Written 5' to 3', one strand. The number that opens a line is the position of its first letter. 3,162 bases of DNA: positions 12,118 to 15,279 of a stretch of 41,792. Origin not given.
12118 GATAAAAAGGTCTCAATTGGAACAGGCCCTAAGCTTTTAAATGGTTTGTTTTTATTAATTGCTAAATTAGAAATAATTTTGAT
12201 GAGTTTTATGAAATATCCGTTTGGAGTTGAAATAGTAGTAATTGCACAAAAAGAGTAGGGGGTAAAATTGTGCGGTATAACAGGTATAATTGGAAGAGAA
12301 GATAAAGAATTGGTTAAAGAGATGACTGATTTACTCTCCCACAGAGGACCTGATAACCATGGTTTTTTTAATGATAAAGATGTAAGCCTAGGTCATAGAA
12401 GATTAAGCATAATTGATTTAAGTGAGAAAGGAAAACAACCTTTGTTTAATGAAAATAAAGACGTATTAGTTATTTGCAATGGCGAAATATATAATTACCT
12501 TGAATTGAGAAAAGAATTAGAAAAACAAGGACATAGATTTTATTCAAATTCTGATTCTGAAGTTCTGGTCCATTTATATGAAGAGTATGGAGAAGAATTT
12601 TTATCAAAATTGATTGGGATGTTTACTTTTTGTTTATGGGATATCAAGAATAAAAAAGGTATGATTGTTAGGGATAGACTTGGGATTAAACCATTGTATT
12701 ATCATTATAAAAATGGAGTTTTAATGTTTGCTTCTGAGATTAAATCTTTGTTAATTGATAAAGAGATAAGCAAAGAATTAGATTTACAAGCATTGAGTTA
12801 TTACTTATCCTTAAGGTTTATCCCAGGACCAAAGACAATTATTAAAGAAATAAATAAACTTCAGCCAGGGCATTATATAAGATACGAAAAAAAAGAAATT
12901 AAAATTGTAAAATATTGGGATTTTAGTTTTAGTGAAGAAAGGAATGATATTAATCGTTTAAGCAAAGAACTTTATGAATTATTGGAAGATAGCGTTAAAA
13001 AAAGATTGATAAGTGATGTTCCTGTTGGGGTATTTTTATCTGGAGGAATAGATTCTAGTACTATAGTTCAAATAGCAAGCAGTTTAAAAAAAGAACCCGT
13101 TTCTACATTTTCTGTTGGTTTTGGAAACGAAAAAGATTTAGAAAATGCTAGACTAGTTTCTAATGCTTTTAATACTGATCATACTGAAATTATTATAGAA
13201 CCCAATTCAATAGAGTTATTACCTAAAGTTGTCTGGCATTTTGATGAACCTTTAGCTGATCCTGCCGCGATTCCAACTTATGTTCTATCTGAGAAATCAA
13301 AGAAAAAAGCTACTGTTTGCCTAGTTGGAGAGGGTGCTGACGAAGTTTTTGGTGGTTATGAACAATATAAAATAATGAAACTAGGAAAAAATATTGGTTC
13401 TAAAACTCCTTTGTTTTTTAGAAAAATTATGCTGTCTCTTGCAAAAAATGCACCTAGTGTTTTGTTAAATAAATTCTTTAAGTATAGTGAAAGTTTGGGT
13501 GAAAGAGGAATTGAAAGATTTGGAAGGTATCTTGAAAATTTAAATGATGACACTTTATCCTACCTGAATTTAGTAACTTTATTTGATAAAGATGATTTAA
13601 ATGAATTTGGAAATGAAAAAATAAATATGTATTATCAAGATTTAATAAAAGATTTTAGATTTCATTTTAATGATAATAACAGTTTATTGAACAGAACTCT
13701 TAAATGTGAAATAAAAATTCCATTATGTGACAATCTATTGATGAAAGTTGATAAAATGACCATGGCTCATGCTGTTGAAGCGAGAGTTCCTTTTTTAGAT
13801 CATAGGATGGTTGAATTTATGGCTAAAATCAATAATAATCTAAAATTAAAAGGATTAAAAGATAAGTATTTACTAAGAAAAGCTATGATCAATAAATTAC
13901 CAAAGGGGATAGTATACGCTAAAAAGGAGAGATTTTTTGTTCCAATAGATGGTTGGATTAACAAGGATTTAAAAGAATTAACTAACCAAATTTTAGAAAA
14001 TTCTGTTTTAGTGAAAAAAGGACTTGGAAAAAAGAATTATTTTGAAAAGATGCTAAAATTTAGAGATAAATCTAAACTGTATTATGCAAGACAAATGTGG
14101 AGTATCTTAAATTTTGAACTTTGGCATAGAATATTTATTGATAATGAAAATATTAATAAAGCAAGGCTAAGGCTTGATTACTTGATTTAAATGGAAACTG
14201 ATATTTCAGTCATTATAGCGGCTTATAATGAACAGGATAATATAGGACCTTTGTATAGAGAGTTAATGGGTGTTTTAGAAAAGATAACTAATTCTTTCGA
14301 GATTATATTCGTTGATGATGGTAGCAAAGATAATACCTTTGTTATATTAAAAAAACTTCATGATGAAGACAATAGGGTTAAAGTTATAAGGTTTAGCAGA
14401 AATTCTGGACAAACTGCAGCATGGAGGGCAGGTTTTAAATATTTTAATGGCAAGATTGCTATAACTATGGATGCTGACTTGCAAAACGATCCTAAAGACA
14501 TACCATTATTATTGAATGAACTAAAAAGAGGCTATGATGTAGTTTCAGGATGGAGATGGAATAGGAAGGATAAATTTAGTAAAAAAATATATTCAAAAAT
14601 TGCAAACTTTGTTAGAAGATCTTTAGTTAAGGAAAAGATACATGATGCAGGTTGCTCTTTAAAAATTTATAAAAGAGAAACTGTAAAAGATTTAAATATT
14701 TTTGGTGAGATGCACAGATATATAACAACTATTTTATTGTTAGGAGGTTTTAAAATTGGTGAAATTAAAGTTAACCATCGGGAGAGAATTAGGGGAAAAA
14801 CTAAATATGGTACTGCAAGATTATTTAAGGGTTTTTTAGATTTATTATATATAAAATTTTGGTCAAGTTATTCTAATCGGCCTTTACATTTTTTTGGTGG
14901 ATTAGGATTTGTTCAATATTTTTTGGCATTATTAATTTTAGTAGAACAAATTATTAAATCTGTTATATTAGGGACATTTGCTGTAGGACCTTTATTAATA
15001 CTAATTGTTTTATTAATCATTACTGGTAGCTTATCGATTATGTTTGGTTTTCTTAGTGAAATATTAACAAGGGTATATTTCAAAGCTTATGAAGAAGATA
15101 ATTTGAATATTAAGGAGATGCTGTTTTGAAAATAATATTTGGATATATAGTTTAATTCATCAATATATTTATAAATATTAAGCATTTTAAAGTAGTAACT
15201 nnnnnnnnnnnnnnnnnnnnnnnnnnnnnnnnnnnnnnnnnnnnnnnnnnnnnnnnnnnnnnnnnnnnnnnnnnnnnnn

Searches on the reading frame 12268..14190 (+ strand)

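Call 23: search_protein_families(library=pfam, proteins=[window:12268-14190:+], max_evalue=0.001)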
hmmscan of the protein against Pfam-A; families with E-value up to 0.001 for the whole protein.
window:12268-14190:+ (640 aa): 4 families
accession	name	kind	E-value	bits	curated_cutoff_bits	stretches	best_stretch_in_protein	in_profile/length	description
PF00733.27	Asn_synthase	-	1.1e-91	308.6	21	1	235-621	2-354/354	Asparagine synthase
PF13537.11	GATase_7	-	3.2e-45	153.6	25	1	43-162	1-122/123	Glutamine amidotransferase domain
PF13522.11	GATase_6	-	2.5e-43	147.6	27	1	28-157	1-130/130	Glutamine amidotransferase domain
PF02540.23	NAD_synthase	-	0.00098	18.8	21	0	233-312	3-83/242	NAD synthase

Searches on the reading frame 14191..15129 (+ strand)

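Call 23: search_protein_families(library=pfam, proteins=[window:14191-15129:+], max_evalue=0.001)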
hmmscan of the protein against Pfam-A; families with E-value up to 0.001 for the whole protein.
window:14191-15129:+ (312 aa): 2 families
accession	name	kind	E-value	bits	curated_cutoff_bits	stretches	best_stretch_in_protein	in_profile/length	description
PF00535.33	Glycos_transf_2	-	3.2e-34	118.7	23.3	1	6-167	1-166/168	Glycosyl transferase family 2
PF13641.12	Glyco_tranf_2_3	-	1.7e-05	25.4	27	1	5-121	3-122/230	Glycosyltransferase like family 2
